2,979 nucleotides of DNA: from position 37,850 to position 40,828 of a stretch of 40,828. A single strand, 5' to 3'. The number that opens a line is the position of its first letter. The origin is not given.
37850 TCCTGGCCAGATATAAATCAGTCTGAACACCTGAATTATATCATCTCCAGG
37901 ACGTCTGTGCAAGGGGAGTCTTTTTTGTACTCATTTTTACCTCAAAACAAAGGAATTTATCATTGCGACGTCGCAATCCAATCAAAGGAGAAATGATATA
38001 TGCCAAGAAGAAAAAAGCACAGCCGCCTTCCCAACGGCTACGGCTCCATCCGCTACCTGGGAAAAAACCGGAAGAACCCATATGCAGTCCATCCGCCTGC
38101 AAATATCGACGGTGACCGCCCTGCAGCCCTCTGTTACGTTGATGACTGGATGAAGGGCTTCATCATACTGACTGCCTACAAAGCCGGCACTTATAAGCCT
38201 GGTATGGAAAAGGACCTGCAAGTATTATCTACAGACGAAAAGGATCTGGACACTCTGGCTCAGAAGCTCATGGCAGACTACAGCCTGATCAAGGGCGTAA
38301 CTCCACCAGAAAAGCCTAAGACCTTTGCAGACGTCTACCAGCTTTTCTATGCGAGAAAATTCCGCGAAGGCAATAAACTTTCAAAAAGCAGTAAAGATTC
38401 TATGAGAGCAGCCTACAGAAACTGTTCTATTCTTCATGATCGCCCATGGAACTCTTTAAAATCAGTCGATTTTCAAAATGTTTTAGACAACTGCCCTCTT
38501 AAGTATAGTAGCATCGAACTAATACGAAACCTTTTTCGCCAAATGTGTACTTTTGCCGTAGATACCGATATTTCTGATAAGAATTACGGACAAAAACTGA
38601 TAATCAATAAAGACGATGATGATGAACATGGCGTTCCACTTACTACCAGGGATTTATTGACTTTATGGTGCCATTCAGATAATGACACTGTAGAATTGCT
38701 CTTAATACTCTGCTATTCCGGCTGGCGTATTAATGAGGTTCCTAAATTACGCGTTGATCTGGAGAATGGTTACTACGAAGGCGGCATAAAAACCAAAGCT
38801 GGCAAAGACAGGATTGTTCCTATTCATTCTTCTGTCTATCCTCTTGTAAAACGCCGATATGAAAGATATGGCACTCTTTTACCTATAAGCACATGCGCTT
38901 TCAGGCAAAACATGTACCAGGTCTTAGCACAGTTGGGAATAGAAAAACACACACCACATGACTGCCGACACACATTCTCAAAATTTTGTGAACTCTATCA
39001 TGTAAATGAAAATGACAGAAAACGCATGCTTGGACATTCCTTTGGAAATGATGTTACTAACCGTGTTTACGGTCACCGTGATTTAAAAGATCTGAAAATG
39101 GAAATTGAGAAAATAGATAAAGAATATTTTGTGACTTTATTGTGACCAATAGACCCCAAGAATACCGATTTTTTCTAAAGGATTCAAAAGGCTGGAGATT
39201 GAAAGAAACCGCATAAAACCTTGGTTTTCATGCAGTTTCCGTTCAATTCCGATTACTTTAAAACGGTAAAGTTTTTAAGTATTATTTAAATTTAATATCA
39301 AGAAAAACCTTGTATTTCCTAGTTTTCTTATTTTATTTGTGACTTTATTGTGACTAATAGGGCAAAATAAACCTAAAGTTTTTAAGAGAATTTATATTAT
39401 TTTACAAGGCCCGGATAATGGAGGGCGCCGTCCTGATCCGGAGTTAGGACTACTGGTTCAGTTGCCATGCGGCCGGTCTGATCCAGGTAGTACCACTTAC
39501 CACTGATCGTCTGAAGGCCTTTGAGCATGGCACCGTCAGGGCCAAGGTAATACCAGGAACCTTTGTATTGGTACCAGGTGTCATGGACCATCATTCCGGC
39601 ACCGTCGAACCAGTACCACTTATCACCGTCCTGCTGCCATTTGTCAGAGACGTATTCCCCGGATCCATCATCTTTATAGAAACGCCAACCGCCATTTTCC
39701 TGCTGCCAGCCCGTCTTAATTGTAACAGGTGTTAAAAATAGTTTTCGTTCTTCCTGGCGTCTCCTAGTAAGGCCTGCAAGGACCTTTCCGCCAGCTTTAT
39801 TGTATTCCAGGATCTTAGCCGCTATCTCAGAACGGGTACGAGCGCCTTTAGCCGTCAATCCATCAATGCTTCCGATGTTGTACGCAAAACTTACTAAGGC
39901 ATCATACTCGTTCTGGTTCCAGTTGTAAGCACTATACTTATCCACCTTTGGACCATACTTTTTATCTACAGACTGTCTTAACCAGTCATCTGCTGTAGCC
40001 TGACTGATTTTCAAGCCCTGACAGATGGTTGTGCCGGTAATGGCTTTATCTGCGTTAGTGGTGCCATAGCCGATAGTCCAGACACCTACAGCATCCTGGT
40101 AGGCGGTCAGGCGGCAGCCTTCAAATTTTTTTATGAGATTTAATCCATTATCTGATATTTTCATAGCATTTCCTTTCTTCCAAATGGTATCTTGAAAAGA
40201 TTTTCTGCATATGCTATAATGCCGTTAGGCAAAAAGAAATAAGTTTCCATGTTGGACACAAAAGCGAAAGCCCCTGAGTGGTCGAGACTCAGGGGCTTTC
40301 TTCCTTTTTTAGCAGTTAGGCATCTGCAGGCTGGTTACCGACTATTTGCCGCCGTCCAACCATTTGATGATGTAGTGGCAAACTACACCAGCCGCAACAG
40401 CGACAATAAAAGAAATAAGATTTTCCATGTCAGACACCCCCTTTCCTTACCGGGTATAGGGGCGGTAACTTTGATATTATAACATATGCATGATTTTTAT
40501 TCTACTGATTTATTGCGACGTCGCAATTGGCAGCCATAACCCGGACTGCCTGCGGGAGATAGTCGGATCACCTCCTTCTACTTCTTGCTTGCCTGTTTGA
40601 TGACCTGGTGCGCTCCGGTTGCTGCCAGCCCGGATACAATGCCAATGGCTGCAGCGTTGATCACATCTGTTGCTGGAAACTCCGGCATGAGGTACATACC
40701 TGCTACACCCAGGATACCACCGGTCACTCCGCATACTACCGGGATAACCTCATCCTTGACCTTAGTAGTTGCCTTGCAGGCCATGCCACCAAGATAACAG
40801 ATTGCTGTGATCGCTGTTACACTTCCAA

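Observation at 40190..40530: Fst-like type I toxin-antitoxin module inside the lysis cassette, with par-like direct repeats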

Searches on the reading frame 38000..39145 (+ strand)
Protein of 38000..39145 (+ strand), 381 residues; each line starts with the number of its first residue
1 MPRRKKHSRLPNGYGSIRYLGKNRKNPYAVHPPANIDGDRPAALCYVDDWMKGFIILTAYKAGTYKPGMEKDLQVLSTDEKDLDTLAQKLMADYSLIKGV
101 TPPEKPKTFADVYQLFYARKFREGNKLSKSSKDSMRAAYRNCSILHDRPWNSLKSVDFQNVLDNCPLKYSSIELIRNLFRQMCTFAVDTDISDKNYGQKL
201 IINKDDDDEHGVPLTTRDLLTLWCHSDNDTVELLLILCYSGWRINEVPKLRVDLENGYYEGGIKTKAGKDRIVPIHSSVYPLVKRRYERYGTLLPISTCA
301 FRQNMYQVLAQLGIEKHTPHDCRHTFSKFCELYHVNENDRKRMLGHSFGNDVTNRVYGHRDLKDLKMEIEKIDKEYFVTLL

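Call 4: search_protein_families(library=pfam, proteins=[window:38000-39145:+], max_evalue=10)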
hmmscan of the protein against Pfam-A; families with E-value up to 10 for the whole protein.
window:38000-39145:+ (381 aa): 2 families
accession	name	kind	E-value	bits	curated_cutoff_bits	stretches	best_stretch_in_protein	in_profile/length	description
PF00589.27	Phage_integrase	-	3.3e-07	30.7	27.1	1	233-359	27-167/172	Phage integrase family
PF13222.11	DUF4030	-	0.17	12.3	25.2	1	140-233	43-135/142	Protein of unknown function (DUF4030)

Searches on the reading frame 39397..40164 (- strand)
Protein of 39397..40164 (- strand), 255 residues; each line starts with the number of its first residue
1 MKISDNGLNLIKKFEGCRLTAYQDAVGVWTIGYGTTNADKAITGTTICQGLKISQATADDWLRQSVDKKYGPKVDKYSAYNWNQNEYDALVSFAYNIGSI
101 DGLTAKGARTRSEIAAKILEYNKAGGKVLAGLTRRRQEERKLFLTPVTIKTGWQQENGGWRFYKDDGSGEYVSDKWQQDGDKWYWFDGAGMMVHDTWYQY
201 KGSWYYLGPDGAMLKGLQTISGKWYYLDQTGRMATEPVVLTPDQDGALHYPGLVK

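Call 4: search_protein_families(library=pfam, proteins=[window:39397-40164:-], max_evalue=10)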
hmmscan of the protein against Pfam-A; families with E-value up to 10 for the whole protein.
window:39397-40164:- (255 aa): 5 families
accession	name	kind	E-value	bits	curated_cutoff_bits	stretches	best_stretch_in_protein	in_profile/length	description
PF00959.24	Phage_lysozyme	-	4.6e-32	111.4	22.3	1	12-139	1-125/125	Phage lysozyme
PF01473.26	Choline_bind_1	-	7.1e-17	61.2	20.5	4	216-233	2-19/19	Putative cell wall binding repeat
PF19127.6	Choline_bind_3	-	7.8e-14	51.8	27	3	214-250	1-34/47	Choline-binding repeat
PF19085.6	Choline_bind_2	-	7.5e-07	29.7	27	3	171-212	2-37/38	Choline-binding repeat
PF25531.1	GYF_ATXR3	-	1.4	9.7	27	1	222-231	1-10/48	Histone-lysine N-methyltransferase ATXR3, GYF domain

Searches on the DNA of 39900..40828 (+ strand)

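Call 3: search_rna_families(source=window, start=39900, end=40828, threshold=evalue, max_evalue=10, show_alignments=3)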
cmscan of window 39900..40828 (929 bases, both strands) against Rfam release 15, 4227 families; matches with E-value up to 10: 13.
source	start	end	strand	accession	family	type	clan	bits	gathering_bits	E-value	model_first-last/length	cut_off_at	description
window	40257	40469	-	RF02442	SpF66_sRNA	Gene; sRNA;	-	52.4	42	2.8e-11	1-239/239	no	Streptococcus sRNA SpF66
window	40243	40313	+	RF00236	ctRNA_pGA1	Gene; antisense;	-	22.9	45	0.05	1-79/79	no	ctRNA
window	40262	40360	-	RF02495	ohsC_RNA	Gene; antitoxin;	-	20.8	50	2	1-77/77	no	Oppression of Hydrophobic ORF by sRNA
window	40148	40304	+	RF02449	ncr1015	Gene; sRNA;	-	20.8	60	3.3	1-121/121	no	Bacillus sRNA ncr1015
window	40249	40301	+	RF02790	sodF_sRNA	Gene; sRNA;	-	20.2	46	1.5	1-90/90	no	sodF sRNA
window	40306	40470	-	RF02848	RefB11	Gene; sRNA;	-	19.6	54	0.24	1-167/167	no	Enterococcus sRNA B11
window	40258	40399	-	RF01772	rnk_pseudo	Cis-reg; leader;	-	19.4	55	1.4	1-108/108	no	Pseudomonas rnk leader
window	40364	40436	+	RF01561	DdR11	Gene; snRNA; snoRNA; CD-box;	-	17.7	65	1.3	1-76/76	no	Dictyostelium snoRNA DdR11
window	40214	40303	+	RF00514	His_leader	Cis-reg; leader;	-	16.3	49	6.4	1-126/126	no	Histidine operon leader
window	40218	40318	+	RF02621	BSnc120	Gene; sRNA;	-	15.9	114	2.6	1-88/88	no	Brucella sRNA 120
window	40258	40310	-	RF02006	mir-1253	Gene; miRNA;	-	15.7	103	7.2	1-94/94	no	mir-1253 microRNA precursor family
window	40268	40359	-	RF01683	P6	Gene; sRNA;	-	11.2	50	2.1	1-510/510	no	Pseudomonas sRNA P6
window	40232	40299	+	RF02503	Atu_C9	Gene; sRNA;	-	10.8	40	2.5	126-192/192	no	Rhizobiales sRNA Atu_C9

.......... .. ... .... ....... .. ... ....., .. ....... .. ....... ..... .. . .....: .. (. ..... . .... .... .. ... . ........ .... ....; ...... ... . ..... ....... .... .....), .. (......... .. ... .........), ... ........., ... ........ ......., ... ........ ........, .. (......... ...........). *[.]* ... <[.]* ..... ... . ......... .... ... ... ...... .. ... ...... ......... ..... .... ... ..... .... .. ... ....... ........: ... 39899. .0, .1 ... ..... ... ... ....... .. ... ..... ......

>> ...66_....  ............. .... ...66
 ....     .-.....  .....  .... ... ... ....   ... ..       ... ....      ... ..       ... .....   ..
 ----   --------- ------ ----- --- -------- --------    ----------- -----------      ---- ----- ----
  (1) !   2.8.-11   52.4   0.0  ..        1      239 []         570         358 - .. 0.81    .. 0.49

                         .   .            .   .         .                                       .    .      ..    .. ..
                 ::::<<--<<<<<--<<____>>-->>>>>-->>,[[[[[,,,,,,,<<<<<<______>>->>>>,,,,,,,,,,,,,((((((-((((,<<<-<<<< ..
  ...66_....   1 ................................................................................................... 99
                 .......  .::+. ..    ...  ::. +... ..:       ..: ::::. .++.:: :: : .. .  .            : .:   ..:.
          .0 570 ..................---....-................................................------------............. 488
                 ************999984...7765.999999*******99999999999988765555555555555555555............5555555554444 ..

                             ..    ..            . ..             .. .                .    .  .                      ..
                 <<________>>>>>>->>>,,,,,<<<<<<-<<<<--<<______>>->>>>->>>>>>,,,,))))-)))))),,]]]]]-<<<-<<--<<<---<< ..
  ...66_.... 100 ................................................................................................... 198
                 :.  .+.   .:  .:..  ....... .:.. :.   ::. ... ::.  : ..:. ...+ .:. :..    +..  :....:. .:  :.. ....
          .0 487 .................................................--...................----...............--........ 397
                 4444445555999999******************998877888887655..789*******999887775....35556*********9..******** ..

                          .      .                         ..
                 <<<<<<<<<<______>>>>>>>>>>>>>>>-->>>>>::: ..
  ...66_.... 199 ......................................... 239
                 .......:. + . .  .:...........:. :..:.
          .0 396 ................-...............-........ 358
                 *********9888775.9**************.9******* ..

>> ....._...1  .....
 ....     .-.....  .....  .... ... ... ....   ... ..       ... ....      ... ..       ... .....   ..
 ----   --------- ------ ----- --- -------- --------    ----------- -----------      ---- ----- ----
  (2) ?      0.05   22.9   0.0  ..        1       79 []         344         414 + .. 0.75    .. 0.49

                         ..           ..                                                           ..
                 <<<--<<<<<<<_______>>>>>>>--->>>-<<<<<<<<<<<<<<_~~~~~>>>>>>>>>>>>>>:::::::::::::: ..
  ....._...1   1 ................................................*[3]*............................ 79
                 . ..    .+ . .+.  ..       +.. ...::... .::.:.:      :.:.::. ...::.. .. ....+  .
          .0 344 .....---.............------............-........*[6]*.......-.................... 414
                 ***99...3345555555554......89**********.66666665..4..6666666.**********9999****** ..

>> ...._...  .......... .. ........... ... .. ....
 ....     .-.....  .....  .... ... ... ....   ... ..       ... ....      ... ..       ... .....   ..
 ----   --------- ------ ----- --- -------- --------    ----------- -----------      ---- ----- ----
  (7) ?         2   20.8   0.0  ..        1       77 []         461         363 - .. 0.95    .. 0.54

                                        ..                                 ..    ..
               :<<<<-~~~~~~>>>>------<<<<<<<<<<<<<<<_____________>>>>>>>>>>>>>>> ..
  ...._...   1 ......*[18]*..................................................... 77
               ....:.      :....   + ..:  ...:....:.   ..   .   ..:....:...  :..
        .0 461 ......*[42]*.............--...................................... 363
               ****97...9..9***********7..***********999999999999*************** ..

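Call 8: search_dna_similar(query=window:40150-40580:+, collection=phages, mode=distant, max_evalue=0.01, max_rows=30)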
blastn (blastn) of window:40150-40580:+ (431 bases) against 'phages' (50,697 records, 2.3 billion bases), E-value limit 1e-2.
Records with a match: 2; places in all: 2; records where one place covers at least 80% of the query: 0.
Best place of each record, by identity: 80-90% 1; 60-80% 1.
By first word of the organism name: bajarodino 2.
By host as written in the record: Peromyscus fraterculus 2.
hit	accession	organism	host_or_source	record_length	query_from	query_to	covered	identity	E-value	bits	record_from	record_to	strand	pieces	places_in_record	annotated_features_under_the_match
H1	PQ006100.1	bajarodino virus 68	Peromyscus fraterculus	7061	205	312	25%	77.3%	7e-11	74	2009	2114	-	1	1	DNA binding protein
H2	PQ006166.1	bajarodino virus 29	Peromyscus fraterculus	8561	38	86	11%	83.7%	7e-5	54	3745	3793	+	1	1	none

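Call 30: search_rna_families(sources=[L001, L002, L003, L004, L005, L006, L007, L008, L009, L010], threshold=evalue, max_evalue=0.01)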
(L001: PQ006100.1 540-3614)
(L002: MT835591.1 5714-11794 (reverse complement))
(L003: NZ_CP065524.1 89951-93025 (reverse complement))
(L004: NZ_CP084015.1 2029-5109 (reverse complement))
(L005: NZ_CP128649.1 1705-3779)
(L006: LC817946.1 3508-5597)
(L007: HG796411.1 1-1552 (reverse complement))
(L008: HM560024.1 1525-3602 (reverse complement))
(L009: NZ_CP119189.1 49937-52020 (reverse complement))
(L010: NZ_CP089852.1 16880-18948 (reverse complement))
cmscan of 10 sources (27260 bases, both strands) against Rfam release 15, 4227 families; matches with E-value up to 0.01: 5.
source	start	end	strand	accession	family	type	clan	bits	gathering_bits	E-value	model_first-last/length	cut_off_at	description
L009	390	491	-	RF01831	THF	Cis-reg; riboswitch;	-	91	36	2.2e-20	1-99/99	no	THF (Tetrahydrofolate) riboswitch aptamer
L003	1461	1677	+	RF02442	SpF66_sRNA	Gene; sRNA;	-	45.8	42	5.4e-08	1-239/239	no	Streptococcus sRNA SpF66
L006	966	1183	+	RF02442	SpF66_sRNA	Gene; sRNA;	-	38.6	42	5.1e-06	1-239/239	no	Streptococcus sRNA SpF66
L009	961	1178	+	RF02442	SpF66_sRNA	Gene; sRNA;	-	37.4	42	1.1e-05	1-239/239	no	Streptococcus sRNA SpF66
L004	1461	1673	+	RF02442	SpF66_sRNA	Gene; sRNA;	-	34.1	42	8.8e-05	1-239/239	no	Streptococcus sRNA SpF66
